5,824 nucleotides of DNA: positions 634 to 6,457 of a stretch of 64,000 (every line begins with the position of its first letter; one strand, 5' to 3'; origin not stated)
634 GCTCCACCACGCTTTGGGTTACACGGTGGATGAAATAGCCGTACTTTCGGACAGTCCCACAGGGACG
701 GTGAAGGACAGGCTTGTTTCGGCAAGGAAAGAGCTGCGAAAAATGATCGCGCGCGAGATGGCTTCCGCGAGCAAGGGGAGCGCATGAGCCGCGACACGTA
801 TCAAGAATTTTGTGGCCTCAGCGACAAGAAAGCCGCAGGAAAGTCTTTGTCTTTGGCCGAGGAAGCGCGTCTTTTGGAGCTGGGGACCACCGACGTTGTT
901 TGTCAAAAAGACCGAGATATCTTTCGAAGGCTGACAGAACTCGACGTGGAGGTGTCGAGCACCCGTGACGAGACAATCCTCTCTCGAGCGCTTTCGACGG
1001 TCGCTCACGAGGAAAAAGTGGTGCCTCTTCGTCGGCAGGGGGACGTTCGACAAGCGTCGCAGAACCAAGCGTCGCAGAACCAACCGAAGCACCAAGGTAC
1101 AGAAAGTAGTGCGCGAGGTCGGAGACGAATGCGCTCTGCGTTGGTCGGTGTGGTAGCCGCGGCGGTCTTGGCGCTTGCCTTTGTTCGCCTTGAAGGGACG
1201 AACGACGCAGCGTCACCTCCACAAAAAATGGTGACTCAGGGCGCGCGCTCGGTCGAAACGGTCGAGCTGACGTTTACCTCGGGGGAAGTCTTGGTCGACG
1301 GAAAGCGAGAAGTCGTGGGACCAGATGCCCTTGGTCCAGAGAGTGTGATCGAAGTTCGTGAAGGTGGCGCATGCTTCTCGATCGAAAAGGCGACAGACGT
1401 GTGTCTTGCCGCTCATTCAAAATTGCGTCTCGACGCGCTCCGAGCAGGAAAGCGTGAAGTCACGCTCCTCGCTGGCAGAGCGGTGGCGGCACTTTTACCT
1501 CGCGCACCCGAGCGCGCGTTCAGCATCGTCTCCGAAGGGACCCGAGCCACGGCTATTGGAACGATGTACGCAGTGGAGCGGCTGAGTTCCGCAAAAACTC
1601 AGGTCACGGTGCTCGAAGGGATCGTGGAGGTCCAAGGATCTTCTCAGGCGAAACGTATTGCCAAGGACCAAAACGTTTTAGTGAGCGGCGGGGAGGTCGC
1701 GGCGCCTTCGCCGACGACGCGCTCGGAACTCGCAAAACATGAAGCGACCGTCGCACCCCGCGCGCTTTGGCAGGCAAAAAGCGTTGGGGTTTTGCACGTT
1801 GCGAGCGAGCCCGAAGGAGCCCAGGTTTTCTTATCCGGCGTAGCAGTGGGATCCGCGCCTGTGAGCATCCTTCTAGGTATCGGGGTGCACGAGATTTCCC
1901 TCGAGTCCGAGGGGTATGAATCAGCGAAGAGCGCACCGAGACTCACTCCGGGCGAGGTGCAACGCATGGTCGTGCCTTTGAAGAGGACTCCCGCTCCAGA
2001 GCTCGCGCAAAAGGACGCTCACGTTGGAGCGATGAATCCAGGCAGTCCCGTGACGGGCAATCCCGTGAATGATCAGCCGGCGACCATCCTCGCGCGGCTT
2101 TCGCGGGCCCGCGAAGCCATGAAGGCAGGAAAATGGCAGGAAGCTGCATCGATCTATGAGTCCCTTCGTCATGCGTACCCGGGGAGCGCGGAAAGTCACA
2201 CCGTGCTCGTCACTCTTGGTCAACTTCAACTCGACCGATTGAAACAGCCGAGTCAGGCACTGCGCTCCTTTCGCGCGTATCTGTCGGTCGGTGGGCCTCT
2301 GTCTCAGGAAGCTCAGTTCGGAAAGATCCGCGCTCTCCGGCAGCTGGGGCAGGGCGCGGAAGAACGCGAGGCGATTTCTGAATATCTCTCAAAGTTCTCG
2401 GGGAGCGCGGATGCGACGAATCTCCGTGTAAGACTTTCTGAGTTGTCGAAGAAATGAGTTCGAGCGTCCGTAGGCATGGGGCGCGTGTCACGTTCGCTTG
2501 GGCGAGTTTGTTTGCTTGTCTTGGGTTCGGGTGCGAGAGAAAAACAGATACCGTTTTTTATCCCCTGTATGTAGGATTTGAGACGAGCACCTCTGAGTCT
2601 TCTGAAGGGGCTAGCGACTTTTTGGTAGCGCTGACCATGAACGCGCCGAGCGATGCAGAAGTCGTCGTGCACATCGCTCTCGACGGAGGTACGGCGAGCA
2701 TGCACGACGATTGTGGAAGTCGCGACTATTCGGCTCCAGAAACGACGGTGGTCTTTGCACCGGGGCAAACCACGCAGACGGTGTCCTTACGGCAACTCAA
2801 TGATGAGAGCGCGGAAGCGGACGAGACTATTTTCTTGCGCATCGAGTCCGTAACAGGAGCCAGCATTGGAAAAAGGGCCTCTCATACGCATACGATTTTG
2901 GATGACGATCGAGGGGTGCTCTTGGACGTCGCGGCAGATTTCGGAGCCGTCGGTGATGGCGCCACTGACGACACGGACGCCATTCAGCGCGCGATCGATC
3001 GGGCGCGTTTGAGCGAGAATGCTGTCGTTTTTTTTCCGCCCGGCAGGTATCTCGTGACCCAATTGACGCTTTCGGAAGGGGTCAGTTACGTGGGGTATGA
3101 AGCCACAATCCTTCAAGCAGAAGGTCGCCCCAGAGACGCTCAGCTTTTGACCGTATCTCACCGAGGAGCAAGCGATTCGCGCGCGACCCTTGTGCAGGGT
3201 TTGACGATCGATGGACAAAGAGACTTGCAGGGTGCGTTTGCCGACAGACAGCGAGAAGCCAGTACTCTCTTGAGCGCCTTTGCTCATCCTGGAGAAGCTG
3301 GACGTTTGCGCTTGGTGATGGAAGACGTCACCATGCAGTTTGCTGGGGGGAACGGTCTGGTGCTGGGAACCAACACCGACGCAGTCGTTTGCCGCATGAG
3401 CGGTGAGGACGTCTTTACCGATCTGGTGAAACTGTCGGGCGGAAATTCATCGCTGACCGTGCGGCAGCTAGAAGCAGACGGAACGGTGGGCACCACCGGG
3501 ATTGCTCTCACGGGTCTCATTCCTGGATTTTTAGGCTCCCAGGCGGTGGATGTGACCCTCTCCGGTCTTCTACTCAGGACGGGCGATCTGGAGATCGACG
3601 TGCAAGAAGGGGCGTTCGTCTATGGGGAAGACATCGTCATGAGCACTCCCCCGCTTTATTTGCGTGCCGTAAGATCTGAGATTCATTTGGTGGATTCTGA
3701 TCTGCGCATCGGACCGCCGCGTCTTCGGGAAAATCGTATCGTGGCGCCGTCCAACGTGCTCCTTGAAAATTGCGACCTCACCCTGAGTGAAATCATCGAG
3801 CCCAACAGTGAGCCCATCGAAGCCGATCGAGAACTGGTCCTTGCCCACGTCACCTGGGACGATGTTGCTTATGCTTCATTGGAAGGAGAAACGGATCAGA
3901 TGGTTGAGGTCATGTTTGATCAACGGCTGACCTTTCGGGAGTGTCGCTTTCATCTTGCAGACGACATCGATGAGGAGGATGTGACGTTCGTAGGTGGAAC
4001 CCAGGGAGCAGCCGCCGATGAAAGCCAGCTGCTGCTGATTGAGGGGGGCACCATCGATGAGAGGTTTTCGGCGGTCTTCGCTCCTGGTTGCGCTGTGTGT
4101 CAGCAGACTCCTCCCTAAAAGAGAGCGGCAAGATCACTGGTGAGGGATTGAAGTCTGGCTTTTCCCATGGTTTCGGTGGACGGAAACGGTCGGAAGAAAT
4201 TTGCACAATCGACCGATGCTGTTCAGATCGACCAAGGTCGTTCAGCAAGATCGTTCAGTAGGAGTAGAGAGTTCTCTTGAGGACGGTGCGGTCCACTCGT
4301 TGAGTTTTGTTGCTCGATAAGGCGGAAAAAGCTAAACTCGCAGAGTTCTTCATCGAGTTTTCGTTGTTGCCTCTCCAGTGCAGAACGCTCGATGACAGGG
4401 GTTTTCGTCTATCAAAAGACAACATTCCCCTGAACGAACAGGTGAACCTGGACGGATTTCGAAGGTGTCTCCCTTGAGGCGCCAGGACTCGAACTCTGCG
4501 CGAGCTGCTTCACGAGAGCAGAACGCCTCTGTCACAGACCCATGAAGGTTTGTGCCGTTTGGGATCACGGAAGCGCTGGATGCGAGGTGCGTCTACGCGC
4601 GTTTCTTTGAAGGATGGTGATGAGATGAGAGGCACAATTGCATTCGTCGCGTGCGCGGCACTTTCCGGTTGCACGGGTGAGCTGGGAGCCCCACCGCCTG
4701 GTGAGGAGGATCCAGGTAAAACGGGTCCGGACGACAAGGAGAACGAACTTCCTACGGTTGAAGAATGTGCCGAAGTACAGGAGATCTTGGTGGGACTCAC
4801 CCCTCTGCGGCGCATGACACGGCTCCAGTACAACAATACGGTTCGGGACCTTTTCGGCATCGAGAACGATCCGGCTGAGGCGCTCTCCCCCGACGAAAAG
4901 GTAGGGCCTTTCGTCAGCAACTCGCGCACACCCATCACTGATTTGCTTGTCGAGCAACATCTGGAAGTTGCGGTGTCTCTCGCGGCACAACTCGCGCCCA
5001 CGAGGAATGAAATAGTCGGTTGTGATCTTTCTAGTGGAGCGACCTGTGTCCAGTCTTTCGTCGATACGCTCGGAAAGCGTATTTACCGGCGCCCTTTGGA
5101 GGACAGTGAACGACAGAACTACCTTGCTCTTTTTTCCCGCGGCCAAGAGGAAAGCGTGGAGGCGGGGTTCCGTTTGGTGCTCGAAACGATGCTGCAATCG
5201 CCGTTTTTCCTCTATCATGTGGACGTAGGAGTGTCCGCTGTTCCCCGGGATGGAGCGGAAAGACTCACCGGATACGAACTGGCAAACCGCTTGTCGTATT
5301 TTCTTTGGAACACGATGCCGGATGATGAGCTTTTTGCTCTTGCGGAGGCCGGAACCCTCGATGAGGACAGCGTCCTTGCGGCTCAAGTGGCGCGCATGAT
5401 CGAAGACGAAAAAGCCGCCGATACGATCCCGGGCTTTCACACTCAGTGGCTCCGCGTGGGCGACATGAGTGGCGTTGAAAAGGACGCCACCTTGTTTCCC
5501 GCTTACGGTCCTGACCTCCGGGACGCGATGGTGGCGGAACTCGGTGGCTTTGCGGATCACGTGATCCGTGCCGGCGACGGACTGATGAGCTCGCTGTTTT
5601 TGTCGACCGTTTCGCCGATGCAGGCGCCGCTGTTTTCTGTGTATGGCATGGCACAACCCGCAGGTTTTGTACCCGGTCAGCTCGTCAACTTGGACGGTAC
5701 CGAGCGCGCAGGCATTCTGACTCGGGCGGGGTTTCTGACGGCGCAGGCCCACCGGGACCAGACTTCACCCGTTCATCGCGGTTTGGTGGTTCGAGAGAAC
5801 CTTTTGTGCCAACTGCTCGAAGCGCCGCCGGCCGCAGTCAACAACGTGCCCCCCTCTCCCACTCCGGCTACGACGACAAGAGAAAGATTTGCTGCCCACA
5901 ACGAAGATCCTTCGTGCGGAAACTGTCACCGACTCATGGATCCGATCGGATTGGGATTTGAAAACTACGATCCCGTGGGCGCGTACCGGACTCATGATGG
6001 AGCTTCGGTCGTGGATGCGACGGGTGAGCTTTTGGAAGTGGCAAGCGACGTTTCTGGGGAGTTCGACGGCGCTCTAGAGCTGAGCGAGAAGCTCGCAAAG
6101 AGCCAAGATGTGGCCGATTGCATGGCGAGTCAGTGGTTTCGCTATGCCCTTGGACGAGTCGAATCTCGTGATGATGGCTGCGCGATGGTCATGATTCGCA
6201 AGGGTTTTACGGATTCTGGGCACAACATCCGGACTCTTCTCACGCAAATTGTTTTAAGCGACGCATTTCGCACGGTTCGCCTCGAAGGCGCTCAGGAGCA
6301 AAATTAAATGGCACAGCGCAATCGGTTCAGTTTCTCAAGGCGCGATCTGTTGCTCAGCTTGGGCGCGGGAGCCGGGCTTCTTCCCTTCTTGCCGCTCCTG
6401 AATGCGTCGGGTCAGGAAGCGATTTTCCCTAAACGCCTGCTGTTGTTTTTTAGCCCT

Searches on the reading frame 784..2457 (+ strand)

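Call 75: search_protein_families(library=pfam, proteins=[window:784-2457:+], max_evalue=0.0001)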
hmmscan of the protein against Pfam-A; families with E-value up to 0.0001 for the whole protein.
window:784-2457:+ (557 aa): 4 families
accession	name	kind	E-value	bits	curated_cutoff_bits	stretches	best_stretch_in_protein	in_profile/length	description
PF08308.17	PEGA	-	8.7e-12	45.2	20.8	1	335-402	2-70/71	PEGA domain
PF13432.12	TPR_16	-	6.8e-08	33.3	32.7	1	485-541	10-64/65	Tetratricopeptide repeat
PF04773.18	FecR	-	3.9e-07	30.9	24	1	204-282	19-97/97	FecR protein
PF13428.12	TPR_14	-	8.2e-07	29.5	23.5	0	437-476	3-42/44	Tetratricopeptide repeat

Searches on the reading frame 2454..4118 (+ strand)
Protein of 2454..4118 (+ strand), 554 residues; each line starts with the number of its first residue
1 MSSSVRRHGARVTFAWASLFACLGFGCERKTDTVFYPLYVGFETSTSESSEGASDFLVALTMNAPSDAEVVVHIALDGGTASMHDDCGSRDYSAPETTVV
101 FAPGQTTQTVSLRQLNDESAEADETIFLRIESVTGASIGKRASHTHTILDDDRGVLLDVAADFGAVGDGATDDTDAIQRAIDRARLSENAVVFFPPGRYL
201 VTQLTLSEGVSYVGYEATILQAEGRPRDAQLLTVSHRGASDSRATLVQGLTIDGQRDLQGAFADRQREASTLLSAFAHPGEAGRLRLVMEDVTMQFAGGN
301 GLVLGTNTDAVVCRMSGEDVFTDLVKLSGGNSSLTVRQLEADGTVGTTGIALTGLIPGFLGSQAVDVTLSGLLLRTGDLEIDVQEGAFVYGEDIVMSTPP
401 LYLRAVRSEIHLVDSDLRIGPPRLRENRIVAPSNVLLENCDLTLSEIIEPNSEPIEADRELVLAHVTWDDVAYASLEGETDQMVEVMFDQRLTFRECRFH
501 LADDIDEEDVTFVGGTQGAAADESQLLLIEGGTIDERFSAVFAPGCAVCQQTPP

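Call 75: search_protein_families(library=pfam, proteins=[window:2454-4118:+], max_evalue=0.0001)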
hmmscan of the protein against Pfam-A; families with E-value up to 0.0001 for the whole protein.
window:2454-4118:+ (554 aa): 2 families
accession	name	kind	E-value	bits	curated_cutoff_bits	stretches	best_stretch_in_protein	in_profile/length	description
PF12708.12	Pect-lyase_RHGA_epim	-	5.1e-14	53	27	1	161-214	5-60/213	Rhamnogalacturonase A/epimerase, pectate lyase-like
PF03160.20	Calx-beta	-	3.7e-10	40.3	27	1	40-152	8-119/119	Calx-beta domain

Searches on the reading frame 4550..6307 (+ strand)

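Call 75: search_protein_families(library=pfam, proteins=[window:4550-6307:+], max_evalue=0.0001)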
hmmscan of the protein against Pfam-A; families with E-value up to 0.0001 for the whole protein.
window:4550-6307:+ (585 aa): 5 families
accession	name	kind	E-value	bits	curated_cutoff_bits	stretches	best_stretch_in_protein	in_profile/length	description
PF07631.16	PSD4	-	3.2e-35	121.8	23.3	1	239-367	1-128/128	Protein of unknown function (DUF1592)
PF07627.16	PSCyt3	-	6.7e-34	116.5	27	1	386-483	1-98/98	Protein of unknown function (DUF1588)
PF07624.16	PSD2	-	1.1e-18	67.1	25.8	1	504-573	4-74/74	Protein of unknown function (DUF1585)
PF07637.16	PSD5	-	4.5e-18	65.8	34.2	1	166-224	1-61/62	Protein of unknown function (DUF1595)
PF07626.16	PSD3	-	6.5e-14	52.6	23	1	87-148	1-63/65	Protein of unknown function (DUF1587)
